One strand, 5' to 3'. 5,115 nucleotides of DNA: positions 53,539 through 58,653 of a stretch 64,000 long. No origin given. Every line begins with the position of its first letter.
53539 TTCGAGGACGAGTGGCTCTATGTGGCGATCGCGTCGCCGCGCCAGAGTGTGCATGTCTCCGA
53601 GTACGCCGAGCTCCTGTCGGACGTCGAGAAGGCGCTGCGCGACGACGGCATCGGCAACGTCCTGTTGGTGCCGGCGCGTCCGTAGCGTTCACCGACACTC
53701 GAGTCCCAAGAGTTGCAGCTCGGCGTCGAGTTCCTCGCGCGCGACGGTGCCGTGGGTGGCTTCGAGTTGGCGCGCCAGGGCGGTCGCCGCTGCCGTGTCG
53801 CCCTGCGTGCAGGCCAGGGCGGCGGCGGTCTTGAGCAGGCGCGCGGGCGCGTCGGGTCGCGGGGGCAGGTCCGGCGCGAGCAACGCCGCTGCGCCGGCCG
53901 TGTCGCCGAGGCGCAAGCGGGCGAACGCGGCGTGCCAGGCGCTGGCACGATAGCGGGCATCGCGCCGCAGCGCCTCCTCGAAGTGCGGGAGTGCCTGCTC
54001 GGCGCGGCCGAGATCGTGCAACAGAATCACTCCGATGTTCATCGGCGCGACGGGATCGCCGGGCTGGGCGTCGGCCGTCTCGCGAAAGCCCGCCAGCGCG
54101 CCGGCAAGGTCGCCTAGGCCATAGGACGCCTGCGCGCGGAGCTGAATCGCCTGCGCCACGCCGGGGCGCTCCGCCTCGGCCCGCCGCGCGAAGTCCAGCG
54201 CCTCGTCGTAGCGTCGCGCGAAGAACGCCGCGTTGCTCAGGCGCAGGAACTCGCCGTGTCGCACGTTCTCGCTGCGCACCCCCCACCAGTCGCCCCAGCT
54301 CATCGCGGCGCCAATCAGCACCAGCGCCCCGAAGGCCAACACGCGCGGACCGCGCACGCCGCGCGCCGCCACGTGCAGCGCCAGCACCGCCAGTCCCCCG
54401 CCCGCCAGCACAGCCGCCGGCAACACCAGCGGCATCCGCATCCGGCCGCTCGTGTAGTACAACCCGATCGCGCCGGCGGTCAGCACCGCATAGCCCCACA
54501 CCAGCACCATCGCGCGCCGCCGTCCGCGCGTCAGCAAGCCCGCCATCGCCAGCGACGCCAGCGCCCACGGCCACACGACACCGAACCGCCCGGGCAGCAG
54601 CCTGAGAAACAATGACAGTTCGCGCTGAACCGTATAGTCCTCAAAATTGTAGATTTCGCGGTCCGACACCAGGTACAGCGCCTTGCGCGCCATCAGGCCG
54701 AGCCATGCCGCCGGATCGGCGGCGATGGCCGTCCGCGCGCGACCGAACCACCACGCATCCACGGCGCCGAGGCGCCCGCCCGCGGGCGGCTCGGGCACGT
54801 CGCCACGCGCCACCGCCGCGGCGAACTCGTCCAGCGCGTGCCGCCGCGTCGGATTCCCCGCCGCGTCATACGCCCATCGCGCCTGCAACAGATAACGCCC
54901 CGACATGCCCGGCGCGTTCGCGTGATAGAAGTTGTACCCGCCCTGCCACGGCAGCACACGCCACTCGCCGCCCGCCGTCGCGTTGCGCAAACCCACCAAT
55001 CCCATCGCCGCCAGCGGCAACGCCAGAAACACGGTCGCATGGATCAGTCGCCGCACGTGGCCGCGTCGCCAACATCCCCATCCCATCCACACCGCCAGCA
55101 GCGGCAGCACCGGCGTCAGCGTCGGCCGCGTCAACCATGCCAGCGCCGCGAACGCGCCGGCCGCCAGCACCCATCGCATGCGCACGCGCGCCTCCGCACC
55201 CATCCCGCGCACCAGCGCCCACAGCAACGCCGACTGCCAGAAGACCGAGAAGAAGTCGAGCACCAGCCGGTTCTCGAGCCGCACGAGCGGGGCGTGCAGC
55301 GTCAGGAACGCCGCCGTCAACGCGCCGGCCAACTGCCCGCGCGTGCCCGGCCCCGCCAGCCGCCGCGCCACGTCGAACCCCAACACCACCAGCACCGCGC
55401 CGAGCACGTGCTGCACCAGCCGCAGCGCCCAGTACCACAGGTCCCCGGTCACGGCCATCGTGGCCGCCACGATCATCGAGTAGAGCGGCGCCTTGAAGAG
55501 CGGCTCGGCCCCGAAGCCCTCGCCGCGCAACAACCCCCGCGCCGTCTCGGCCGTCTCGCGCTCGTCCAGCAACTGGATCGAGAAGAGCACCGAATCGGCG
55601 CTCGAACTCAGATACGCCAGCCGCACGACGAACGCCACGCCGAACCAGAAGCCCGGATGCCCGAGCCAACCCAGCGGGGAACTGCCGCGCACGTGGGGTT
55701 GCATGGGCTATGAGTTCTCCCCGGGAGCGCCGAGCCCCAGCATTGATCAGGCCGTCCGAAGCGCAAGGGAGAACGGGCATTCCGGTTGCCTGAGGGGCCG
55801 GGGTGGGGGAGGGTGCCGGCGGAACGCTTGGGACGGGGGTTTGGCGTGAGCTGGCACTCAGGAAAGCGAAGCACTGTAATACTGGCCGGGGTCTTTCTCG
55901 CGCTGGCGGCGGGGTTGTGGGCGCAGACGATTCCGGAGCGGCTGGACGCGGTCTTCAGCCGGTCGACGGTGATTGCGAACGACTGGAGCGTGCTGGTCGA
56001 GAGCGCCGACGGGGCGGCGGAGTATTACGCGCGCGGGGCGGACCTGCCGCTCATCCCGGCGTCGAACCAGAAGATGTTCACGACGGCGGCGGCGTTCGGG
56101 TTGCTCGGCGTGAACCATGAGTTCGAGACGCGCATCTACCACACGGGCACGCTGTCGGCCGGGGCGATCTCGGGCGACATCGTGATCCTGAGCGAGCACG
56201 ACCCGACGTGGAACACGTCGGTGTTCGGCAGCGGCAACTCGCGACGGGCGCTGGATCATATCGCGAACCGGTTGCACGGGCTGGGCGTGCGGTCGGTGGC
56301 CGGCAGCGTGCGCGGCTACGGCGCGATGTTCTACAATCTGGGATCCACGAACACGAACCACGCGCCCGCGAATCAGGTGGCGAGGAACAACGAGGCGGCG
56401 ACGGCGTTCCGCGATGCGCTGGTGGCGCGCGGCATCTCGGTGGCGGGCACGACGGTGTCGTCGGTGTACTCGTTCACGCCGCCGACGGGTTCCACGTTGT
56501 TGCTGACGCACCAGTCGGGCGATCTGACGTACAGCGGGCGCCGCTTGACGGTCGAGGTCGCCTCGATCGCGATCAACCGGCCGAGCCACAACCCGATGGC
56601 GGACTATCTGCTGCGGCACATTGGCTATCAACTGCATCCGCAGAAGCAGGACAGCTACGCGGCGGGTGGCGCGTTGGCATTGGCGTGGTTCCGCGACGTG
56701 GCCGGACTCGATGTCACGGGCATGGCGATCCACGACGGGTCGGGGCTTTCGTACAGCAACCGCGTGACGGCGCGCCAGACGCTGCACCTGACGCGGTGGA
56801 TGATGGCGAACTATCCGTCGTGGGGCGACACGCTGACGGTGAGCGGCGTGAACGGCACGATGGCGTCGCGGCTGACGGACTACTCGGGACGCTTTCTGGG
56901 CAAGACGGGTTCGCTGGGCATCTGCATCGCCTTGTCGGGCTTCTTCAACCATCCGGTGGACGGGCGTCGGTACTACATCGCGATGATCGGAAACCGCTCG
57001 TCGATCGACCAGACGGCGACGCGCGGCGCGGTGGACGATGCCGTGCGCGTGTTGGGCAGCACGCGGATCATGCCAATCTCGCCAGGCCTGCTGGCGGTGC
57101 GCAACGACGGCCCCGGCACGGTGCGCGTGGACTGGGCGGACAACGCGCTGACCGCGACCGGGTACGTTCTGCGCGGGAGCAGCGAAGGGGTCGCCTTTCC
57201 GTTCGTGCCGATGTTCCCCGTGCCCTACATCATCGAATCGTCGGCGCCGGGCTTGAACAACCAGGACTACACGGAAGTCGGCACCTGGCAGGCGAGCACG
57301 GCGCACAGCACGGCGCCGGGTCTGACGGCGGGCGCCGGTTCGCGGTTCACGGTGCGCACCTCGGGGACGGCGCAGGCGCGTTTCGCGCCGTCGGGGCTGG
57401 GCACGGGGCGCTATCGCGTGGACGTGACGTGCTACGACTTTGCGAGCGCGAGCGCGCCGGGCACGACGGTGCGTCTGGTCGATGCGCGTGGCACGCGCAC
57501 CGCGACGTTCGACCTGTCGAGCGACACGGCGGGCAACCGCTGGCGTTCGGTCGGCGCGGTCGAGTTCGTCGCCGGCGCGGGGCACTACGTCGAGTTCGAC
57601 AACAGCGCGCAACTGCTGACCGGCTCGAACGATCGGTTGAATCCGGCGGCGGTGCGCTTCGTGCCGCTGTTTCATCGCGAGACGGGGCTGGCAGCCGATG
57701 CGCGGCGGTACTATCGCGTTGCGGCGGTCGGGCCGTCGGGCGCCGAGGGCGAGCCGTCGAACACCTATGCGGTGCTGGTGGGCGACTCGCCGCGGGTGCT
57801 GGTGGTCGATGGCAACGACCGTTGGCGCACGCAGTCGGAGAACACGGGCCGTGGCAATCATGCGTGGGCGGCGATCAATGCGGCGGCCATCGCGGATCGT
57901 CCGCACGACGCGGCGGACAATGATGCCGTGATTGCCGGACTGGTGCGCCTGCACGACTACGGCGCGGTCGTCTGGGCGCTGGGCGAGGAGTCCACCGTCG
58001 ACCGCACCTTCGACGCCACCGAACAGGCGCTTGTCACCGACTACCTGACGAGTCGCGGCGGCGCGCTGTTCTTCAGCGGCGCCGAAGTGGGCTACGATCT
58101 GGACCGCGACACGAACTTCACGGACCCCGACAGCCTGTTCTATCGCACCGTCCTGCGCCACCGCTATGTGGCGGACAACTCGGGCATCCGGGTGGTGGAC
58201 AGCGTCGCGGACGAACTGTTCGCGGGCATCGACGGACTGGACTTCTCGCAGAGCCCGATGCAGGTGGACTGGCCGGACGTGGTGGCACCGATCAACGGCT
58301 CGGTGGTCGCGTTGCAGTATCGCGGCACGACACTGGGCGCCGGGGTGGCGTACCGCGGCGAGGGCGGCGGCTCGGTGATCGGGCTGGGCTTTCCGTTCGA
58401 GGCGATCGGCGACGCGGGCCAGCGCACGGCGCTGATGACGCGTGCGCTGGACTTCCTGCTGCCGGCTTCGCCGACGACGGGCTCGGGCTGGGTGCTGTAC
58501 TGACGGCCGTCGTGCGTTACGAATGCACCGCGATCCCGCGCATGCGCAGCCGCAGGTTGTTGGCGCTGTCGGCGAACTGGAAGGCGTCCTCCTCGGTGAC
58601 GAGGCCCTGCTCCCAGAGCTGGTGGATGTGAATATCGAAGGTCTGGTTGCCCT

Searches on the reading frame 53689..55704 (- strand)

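Call 46: search_protein_families(library=pfam, proteins=[window:53689-55704:-], max_evalue=0.001)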
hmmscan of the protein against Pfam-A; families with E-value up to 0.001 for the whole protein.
window:53689-55704:- (671 aa): 2 families
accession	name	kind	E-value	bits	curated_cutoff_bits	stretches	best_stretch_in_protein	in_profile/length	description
PF13231.12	PMT_2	-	2.8e-07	31.3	26.1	1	71-233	2-155/160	Dolichyl-phosphate-mannose-protein mannosyltransferase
PF14559.12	TPR_19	-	0.0001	23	25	0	564-625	3-65/68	Tetratricopeptide repeat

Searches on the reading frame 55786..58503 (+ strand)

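Call 46: search_protein_families(library=pfam, proteins=[window:55786-58503:+], max_evalue=0.001)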
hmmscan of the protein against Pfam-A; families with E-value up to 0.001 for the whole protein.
window:55786-58503:+ (905 aa): 2 families
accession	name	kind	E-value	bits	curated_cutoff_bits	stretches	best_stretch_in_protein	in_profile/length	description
PF02113.21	Peptidase_S13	-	5e-43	147.9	22.8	2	201-417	232-438/444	D-Ala-D-Ala carboxypeptidase 3 (S13) family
PF25275.1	Golvesin_C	-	3.4e-08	34.1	31.6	1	493-609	9-118/132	Golvesin C-terminal domain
